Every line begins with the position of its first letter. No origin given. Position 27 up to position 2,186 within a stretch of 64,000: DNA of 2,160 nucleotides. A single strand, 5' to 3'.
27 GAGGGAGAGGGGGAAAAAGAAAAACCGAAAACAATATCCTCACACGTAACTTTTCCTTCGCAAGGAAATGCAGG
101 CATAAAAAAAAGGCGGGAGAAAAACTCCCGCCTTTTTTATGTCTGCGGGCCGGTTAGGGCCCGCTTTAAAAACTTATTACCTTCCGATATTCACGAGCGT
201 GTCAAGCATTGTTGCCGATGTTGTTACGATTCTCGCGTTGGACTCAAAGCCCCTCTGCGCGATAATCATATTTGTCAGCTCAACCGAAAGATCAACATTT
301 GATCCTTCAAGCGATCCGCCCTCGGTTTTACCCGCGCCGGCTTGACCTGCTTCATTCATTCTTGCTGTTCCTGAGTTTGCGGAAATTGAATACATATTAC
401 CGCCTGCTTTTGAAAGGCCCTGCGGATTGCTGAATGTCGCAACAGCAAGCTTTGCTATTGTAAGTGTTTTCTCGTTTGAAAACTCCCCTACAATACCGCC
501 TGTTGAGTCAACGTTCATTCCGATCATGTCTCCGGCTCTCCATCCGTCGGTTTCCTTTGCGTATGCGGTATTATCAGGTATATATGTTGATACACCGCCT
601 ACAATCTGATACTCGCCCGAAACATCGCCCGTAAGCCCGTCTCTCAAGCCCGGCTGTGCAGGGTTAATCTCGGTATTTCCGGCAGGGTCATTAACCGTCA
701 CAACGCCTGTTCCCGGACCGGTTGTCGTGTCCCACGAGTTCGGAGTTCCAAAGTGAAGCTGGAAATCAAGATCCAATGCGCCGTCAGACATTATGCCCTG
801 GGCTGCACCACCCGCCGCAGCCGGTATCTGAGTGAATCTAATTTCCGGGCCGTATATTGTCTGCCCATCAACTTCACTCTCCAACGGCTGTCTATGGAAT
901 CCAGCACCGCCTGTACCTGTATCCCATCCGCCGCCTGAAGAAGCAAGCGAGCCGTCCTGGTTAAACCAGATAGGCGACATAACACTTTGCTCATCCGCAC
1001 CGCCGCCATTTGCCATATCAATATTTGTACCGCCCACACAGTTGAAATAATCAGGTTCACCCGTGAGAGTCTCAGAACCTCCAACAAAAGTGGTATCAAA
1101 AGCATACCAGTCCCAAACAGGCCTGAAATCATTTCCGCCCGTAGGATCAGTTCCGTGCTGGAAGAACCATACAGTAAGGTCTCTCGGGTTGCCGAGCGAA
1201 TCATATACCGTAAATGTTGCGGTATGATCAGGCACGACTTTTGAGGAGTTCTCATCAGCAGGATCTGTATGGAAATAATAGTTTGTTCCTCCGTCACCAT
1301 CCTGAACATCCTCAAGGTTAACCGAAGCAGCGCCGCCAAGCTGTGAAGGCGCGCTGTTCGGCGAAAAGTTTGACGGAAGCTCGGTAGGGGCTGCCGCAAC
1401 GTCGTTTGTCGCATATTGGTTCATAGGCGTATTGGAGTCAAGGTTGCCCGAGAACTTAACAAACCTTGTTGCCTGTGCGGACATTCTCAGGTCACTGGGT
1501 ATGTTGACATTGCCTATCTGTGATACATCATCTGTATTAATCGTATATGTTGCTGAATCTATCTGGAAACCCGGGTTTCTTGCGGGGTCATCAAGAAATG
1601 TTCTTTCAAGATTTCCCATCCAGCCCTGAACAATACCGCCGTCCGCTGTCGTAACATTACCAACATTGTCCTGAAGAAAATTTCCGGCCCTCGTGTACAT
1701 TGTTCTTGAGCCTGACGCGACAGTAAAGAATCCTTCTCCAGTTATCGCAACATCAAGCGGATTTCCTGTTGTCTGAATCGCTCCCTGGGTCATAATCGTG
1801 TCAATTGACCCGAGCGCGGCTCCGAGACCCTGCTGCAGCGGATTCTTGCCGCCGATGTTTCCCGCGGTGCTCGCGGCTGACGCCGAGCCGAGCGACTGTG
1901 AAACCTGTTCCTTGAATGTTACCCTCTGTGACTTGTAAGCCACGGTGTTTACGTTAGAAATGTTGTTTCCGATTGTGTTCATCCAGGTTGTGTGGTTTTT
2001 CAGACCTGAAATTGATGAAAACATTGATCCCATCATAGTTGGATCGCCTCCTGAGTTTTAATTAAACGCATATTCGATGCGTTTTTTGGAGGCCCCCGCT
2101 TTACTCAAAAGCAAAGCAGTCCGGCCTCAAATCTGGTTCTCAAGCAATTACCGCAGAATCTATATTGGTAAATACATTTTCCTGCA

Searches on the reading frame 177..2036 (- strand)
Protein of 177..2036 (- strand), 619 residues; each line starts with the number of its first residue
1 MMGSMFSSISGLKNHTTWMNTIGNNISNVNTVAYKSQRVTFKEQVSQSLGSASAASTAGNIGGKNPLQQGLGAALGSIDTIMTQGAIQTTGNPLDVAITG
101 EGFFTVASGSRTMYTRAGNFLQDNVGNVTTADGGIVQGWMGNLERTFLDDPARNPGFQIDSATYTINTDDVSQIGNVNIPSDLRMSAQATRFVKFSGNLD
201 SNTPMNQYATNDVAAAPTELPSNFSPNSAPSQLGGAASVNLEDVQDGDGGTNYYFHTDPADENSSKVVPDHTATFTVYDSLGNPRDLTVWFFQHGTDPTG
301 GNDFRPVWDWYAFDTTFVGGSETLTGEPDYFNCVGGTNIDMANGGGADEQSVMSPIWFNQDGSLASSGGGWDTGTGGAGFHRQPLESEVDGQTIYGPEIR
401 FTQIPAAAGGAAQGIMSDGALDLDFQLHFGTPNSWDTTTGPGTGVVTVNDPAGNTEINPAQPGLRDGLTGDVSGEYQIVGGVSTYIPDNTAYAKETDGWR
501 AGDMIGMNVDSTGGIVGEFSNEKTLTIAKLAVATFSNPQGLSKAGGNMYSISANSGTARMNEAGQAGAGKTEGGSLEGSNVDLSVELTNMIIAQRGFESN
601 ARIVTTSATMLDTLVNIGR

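Call 78: find_encoding_contigs(protein=window:177-2036:-, flank=10000, max_places=4)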
Protein window:177-2036:- (619 aa): 1 contig read that carries it; 1 place shown.
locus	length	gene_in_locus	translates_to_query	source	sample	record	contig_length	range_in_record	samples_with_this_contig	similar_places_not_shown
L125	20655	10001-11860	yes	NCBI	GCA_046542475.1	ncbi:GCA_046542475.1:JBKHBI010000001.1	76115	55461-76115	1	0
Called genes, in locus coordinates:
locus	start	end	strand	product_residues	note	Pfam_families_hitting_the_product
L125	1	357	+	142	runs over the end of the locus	PF00460:Flg_bb_rod (weak)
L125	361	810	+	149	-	PF00460:Flg_bb_rod, PF06429:Flg_bbr_C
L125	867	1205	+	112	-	PF02049:FliE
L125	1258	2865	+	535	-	PF01514:YscJ_FliF, PF08345:YscJ_FliF_C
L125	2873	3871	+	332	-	PF03448:MgtE_N (faint), PF14842:FliG_N, PF14841:FliG_M, PF14842:FliG_N, PF01706:FliG_C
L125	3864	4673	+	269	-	PF02108:FliH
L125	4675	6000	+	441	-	PF02874:ATP-synt_ab_N, PF00006:ATP-synt_ab, PF18269:T3SS_ATPase_C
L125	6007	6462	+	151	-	PF02050:FliJ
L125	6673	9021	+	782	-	PF02120:Flg_hook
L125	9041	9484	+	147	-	PF03963:FlgD, PF13861:FLgD_tudor (weak)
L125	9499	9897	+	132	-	PF12611:Flagellar_put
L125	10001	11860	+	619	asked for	PF22692:LlgE_F_G_D1, PF07559:FlgE_D2 (weak), PF06429:Flg_bbr_C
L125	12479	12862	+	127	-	PF04480:DUF559, PF18741:MTES_1575 (weak)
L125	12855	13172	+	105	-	-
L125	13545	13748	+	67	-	PF06289:FlbD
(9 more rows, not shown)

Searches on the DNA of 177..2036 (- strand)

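Call 79: search_with_rna_model(model_id=R1, source=L125, filters=off, max_evalue=5)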
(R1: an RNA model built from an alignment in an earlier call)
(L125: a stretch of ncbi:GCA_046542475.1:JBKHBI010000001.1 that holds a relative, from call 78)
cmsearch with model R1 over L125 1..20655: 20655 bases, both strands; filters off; matches with E-value up to 5: 5.
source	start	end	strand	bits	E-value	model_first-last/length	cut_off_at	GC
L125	1321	1352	-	9.7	0.83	1-26/26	no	0.59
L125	1505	1523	-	8.7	1.4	1-26/26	no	0.58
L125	18137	18166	-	8.2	1.8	1-26/26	no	0.37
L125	10642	10653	-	6.7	4.3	1-26/26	no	0.75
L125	18133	18162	+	6.5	4.7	1-26/26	no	0.33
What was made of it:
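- Tried and rejected: The extra 8.6 kb of the source contig has none (call 79).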
